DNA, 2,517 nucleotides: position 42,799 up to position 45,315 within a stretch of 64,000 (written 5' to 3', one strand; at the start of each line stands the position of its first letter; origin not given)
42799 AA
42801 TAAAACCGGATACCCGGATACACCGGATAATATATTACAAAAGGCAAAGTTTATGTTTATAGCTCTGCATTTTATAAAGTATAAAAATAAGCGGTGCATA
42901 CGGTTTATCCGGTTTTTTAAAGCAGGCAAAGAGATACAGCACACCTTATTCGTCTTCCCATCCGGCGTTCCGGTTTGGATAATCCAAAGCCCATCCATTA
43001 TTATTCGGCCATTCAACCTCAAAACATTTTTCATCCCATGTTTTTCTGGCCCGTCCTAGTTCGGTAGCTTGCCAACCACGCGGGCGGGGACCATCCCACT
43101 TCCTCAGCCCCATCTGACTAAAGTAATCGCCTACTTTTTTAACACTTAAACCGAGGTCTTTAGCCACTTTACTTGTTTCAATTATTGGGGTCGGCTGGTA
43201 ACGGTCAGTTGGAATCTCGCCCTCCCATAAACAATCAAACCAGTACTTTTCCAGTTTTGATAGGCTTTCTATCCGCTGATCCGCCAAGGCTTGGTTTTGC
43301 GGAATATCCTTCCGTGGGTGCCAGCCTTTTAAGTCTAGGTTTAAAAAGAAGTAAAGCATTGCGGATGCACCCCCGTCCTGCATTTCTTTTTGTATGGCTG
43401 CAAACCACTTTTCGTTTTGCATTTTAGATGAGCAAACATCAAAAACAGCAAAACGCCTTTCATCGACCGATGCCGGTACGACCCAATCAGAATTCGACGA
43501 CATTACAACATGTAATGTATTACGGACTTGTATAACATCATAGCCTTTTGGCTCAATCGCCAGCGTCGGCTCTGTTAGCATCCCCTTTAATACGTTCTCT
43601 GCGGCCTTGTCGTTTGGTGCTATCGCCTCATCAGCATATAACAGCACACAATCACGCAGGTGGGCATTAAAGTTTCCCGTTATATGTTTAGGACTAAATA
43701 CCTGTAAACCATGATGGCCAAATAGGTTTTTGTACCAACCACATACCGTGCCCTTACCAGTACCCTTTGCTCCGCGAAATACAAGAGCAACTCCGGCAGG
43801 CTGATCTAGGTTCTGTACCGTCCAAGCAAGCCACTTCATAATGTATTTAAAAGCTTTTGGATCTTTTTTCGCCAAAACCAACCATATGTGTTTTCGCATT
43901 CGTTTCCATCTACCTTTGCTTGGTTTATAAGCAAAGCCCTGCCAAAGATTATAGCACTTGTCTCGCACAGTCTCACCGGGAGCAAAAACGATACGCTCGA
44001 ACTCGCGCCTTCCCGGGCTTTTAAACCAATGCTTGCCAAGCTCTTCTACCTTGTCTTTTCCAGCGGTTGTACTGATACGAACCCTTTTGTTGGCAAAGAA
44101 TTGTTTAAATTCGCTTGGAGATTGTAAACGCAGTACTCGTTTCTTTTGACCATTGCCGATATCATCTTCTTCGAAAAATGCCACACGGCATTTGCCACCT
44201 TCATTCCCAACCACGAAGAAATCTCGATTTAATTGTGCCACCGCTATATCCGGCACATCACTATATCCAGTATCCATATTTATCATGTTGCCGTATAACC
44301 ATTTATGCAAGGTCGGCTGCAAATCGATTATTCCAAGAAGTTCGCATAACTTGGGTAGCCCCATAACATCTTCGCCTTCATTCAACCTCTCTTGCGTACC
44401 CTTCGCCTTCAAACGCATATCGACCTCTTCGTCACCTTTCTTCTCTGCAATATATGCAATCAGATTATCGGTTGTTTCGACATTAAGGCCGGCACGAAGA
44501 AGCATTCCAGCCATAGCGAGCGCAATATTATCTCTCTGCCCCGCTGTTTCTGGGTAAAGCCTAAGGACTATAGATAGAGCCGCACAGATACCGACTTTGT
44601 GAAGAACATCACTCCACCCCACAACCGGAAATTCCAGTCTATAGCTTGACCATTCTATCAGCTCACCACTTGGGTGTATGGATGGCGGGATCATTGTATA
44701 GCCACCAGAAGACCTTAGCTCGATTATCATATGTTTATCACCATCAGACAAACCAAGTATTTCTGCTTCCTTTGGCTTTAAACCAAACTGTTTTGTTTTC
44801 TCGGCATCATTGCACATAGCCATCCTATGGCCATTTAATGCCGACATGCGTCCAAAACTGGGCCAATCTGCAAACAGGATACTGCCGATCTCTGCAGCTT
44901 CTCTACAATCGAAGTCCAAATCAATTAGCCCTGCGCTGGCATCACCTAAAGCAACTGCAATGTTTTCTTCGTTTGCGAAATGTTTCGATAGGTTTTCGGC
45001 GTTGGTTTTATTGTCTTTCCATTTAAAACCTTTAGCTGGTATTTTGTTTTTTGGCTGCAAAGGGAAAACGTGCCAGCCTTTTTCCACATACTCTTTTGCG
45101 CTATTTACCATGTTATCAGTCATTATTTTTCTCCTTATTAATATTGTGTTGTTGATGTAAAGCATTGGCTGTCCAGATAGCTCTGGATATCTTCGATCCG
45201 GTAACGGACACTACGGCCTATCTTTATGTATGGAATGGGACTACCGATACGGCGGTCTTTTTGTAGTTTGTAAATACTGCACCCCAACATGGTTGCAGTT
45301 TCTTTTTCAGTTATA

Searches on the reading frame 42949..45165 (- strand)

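Call 74: search_protein_families(library=pfam, proteins=[window:42949-45165:-], max_evalue=0.00001)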
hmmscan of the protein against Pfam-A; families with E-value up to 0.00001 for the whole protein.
window:42949-45165:- (739 aa): 2 families
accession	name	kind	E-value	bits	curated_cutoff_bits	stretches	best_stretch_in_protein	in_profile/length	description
PF19263.5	DUF5906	-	6.5e-19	69.1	27.6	1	463-571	1-114/114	Family of unknown function (DUF5906)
PF09250.16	Prim-Pol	-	9.4e-17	62.3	22.8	1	23-173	1-146/158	Bifunctional DNA primase/polymerase, N-terminal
